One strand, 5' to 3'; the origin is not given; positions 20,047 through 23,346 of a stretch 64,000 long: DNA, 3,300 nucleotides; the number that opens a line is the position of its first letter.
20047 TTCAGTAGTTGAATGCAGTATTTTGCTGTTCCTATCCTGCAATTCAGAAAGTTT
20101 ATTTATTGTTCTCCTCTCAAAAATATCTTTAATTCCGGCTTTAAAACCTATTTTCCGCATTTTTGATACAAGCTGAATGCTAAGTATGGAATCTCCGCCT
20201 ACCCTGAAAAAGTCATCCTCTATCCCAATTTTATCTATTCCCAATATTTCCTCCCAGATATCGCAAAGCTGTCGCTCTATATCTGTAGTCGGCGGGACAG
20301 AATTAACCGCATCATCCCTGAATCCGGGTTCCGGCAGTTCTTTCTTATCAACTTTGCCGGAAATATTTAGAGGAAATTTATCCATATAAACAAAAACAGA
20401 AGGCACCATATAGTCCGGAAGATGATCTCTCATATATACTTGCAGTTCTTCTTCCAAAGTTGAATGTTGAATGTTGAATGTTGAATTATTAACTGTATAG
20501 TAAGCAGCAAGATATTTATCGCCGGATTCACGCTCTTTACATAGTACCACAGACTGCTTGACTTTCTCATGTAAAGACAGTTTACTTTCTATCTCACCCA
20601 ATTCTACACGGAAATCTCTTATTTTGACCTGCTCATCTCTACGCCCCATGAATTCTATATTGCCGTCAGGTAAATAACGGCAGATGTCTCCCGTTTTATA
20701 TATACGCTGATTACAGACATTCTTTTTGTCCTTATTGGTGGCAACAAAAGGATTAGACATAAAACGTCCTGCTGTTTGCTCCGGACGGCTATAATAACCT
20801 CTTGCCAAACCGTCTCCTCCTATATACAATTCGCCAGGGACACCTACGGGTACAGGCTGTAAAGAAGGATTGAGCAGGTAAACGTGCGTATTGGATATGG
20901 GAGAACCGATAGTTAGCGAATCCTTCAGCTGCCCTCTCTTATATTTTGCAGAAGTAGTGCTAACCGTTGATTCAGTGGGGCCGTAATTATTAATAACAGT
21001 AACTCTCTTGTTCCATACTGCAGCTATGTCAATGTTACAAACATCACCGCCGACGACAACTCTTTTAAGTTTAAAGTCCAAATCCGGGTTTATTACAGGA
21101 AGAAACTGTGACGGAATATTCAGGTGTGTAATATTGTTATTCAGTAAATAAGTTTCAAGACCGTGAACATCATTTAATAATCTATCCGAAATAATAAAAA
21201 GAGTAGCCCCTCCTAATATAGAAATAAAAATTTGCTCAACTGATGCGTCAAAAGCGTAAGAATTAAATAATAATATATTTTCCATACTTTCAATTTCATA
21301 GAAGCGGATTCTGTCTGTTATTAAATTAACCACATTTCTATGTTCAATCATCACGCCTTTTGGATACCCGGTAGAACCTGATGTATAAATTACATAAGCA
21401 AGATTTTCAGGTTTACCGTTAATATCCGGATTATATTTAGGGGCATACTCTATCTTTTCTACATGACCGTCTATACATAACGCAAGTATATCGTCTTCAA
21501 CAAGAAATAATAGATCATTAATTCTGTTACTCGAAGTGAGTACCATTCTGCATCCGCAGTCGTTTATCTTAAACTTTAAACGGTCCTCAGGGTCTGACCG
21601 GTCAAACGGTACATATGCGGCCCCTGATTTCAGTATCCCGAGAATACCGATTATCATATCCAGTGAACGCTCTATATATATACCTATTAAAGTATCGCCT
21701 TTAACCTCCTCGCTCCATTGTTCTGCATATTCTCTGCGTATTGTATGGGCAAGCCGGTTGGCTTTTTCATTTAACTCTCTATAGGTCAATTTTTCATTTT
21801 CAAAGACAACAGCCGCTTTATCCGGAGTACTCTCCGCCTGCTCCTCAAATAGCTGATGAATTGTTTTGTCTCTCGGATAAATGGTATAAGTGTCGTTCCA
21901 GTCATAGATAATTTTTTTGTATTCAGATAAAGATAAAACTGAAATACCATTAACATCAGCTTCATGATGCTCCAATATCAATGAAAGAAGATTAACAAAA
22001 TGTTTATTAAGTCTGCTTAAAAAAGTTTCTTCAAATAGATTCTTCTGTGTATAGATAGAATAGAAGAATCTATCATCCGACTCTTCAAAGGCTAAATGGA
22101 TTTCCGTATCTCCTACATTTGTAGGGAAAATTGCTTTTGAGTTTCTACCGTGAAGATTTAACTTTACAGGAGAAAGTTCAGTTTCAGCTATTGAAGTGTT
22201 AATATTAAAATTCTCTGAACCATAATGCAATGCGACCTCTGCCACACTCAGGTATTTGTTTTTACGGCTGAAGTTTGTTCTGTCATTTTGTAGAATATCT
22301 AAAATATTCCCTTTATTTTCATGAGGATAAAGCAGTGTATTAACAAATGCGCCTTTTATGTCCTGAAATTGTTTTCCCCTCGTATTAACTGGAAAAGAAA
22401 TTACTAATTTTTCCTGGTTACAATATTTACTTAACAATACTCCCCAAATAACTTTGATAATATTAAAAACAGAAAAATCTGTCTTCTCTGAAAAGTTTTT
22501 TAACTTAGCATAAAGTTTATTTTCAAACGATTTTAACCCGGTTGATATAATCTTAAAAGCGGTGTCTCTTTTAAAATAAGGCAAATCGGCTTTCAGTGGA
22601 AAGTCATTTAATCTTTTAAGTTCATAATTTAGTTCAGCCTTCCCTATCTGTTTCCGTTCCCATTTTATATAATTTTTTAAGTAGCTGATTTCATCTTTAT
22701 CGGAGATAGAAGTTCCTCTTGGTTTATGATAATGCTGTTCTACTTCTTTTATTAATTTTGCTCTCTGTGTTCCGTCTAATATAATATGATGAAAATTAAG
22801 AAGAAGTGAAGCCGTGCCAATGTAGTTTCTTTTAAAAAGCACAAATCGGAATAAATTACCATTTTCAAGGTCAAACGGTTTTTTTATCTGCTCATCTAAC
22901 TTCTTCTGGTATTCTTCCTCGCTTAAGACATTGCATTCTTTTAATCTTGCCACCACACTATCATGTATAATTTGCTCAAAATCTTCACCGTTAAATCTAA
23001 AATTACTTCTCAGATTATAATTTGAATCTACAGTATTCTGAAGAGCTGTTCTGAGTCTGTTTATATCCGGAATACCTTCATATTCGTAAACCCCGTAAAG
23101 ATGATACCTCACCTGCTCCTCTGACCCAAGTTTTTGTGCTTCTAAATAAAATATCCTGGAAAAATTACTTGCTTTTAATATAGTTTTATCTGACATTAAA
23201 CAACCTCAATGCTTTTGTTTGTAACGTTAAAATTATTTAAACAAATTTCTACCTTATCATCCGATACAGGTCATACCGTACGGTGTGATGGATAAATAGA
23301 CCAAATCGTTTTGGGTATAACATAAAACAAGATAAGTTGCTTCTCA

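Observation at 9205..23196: Orphan single-ORF trimodular NRPS predicting an N-capped D-L-L tripeptide with two backbone N-methylations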

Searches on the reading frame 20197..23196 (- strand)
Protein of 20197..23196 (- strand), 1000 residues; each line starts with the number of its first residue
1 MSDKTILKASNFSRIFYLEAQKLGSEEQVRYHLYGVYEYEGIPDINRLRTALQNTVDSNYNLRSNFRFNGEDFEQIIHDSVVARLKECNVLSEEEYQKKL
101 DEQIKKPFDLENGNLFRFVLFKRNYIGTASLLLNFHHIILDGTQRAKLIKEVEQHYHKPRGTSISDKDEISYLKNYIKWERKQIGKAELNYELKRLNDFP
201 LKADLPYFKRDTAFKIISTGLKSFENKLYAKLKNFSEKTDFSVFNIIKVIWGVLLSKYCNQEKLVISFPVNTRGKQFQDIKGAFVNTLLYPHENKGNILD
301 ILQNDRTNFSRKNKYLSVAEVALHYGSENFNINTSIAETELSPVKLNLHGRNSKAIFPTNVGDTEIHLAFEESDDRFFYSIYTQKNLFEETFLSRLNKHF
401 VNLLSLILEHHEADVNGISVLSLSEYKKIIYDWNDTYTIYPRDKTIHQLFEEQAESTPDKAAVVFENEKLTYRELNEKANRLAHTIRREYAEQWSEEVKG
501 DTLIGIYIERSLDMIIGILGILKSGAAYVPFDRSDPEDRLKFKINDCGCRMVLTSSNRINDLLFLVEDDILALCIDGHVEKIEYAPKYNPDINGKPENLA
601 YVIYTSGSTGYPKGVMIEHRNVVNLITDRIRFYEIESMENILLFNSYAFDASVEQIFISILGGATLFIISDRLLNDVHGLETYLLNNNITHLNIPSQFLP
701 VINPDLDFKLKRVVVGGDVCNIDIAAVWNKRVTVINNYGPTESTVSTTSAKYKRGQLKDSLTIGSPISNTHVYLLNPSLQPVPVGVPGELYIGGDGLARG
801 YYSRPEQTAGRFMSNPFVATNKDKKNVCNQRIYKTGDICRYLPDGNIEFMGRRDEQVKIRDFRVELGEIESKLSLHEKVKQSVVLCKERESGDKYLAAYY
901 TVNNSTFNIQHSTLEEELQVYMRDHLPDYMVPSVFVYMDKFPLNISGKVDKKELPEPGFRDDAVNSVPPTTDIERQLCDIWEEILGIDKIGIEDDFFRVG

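Call 11: find_related_loci(query=window:20197-23196:-, collection=genome_contigs, flank=10000)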
Query window:20197-23196:- (1000 aa) in genome_contigs; peptide patterns used: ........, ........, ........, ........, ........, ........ (x = any residue, [..] = any of these).
47 stretches matched a pattern; 4 encode a relative of the query (tblastn E <= 1e-3); 4 distinct loci.
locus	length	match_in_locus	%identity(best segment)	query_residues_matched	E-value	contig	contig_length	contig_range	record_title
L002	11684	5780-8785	41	14-1000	8e-154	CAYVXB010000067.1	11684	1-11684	MAG TPA_asm: uncultured Chitinophagaceae bacterium isolate SRP170004_co1_517 genome assembly, contig: NODE_8877_length_1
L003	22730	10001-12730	32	62-1000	1e-136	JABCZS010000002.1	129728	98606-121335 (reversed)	MAG: Gammaproteobacteria bacterium isolate BWOrgControl_Nextera69_MAG3 3300020615.a:Ga0206861_1002, whole genome shotgun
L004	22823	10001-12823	33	94-1000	9e-134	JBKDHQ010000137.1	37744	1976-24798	MAG: Neisseriaceae bacterium isolate samp_2117_VAMB_923 samp_2117_172128, whole genome shotgun sequence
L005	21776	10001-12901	34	6-1000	2e-152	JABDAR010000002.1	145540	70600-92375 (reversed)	MAG: Gammaproteobacteria bacterium isolate BWOrgControl_Nextera43_MAG1 3300020665.a:Ga0206835_1002, whole genome shotgun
